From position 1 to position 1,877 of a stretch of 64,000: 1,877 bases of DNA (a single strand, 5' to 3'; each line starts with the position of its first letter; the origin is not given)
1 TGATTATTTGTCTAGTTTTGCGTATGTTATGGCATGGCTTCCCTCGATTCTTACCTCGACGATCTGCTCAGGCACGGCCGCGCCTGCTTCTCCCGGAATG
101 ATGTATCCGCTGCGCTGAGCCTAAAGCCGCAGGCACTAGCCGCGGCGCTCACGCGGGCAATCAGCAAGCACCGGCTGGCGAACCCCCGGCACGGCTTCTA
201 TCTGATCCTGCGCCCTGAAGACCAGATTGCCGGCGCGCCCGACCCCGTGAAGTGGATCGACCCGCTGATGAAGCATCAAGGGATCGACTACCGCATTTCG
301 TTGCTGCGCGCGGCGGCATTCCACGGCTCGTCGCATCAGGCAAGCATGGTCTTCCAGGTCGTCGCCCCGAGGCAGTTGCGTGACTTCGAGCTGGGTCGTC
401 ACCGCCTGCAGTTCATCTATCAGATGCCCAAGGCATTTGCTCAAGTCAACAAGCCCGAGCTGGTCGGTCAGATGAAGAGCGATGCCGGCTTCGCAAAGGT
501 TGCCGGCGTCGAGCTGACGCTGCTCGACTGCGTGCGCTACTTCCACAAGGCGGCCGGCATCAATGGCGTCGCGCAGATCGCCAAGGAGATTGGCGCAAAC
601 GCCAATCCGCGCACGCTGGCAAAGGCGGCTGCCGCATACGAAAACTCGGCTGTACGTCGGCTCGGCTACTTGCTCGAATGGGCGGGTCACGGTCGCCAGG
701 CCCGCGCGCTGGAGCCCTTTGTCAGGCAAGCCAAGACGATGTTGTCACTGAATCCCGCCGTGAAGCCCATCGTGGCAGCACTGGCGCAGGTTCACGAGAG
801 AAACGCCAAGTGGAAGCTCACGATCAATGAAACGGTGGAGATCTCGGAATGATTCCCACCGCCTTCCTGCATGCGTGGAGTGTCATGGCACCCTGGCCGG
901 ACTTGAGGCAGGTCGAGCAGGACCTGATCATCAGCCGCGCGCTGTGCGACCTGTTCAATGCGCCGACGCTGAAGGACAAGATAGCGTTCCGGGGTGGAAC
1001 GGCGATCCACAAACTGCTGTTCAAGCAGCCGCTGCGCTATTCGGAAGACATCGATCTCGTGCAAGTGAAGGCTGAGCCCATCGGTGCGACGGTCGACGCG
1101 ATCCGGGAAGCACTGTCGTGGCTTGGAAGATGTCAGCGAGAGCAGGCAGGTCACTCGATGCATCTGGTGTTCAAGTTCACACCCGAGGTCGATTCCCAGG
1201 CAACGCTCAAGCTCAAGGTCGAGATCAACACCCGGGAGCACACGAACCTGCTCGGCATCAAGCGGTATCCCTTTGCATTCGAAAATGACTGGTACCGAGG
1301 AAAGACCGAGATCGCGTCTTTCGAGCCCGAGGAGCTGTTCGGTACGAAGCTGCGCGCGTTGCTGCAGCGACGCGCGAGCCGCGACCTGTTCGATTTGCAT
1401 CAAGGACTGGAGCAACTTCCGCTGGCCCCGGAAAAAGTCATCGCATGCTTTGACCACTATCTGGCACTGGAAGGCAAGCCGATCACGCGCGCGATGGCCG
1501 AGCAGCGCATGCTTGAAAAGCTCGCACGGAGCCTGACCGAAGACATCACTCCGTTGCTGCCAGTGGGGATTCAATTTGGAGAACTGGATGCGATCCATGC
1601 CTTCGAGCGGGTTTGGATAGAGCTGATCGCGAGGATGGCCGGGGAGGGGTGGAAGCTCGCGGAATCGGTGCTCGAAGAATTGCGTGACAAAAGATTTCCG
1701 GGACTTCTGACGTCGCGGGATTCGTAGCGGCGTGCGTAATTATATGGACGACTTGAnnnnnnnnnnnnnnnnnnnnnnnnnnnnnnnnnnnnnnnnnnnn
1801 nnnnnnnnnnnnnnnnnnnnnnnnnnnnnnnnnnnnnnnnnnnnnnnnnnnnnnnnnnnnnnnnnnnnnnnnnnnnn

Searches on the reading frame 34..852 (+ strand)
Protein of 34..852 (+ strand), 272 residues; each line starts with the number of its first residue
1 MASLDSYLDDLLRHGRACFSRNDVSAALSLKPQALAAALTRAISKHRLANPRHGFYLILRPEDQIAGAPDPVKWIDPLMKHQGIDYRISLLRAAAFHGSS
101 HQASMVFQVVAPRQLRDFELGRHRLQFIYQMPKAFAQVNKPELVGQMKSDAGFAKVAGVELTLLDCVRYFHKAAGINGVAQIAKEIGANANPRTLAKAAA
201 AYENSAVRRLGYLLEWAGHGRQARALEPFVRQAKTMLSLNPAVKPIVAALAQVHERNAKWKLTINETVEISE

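Call 3: search_protein_families(library=pfam, proteins=[window:34-852:+], max_evalue=0.01)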
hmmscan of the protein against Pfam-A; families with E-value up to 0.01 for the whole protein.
window:34-852:+ (272 aa): 3 families
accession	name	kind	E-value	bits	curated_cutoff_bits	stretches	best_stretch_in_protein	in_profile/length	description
PF09407.15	AbiEi_1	-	3.7e-19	69.8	22.2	1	74-215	7-141/142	AbiEi antitoxin C-terminal domain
PF13338.12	AbiEi_4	-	0.0047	17.4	25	0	7-58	2-48/49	Transcriptional regulator, AbiEi antitoxin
PF17469.8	GP68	-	0.0098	16.5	25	0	11-50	20-59/76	Gp68-like predicted RNA polymerase component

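Call 4: search_protein_families(library=ncbifam, proteins=[window:34-852:+], max_evalue=0.01)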
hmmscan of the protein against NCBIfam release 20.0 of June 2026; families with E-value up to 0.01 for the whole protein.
window:34-852:+ (272 aa): 0 families

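Call 5: search_protein_families(library=padloc, proteins=[window:34-852:+], max_evalue=0.01)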
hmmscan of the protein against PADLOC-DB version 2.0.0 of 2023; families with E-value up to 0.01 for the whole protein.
window:34-852:+ (272 aa): 12 families
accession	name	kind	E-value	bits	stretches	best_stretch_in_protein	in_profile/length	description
PDLC02252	AbiEi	-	3.3e-92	306.7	1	3-270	2-257/259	AbiEi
PDLC02266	AbiEi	-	1.3e-71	239.1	1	3-271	2-257/258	AbiEi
PDLC02282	AbiEi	-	9.7e-62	206.7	1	3-271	2-259/260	AbiEi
PDLC02267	AbiEi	-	6.3e-18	63.1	1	8-267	10-243/252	AbiEi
PDLC02269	AbiEi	-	3.3e-10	37.7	1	17-235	11-210/251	AbiEi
PDLC02276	AbiEi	-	3.1e-08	31.4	1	90-219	86-210/270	AbiEi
PDLC02287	AbiEi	-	3.9e-06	24.6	1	87-235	75-210/253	AbiEi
PDLC02270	AbiEi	-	1e-05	22.8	1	18-216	12-209/265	AbiEi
PDLC02226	AbiEi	-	0.00019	19.3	1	19-142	20-140/202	AbiEi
PDLC02232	AbiEi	-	0.00065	17.6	1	4-60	6-62/177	AbiEi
PDLC02265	AbiEi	-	0.00098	16.9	1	87-201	73-183/198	AbiEi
PDLC02225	AbiEi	-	0.0013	16.5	1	38-199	34-178/198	AbiEi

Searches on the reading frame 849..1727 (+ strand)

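Call 3: search_protein_families(library=pfam, proteins=[window:849-1727:+], max_evalue=0.01)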
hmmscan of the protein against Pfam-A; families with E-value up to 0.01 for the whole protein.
window:849-1727:+ (292 aa): 1 family
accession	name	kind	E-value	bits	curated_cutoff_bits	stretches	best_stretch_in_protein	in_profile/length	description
PF08843.17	AbiEii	-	3.2e-29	103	22.5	1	30-227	1-213/238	Nucleotidyl transferase AbiEii toxin, Type IV TA system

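Call 4: search_protein_families(library=ncbifam, proteins=[window:849-1727:+], max_evalue=0.01)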
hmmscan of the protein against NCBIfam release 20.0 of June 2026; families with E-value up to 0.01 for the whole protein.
window:849-1727:+ (292 aa): 0 families

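Call 5: search_protein_families(library=padloc, proteins=[window:849-1727:+], max_evalue=0.01)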
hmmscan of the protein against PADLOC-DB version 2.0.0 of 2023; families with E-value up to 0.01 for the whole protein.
window:849-1727:+ (292 aa): 27 families (the best 25 are shown)
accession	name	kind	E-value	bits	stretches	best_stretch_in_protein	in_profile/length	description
PDLC02294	AbiEii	-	7.4e-98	325.5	1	1-263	1-260/260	AbiEii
PDLC02304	AbiEii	-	9.8e-23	79.4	1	20-233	19-234/260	AbiEii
PDLC02305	AbiEii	-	2.7e-22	77.4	1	27-243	27-243/306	AbiEii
PDLC02290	AbiEii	-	5.4e-18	63.5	1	42-219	22-191/290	AbiEii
PDLC02303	AbiEii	-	5.6e-13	46.9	1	20-211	18-205/249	AbiEii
PDLC02292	AbiEii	-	8.4e-12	43.5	1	21-132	27-134/283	AbiEii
PDLC02317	AbiEii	-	2e-11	41.5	2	21-79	20-77/396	AbiEii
PDLC02318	AbiEii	-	4.9e-10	37.3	1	31-185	28-182/280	AbiEii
PDLC02323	AbiEii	-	7.4e-10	36.8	1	16-184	14-181/248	AbiEii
PDLC02307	AbiEii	-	4.8e-08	31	1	40-184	18-142/219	AbiEii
PDLC02289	AbiEii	-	1e-07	29.8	1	21-77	31-84/309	AbiEii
PDLC02293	AbiEii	-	1.3e-07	29.4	1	27-184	25-188/270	AbiEii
PDLC02321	AbiEii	-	5.1e-07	27.7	0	146-189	174-216/296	AbiEii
PDLC02330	AbiEii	-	6.8e-07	27.2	1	34-184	16-156/219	AbiEii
PDLC02324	AbiEii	-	5.4e-06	24.3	1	28-189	10-157/231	AbiEii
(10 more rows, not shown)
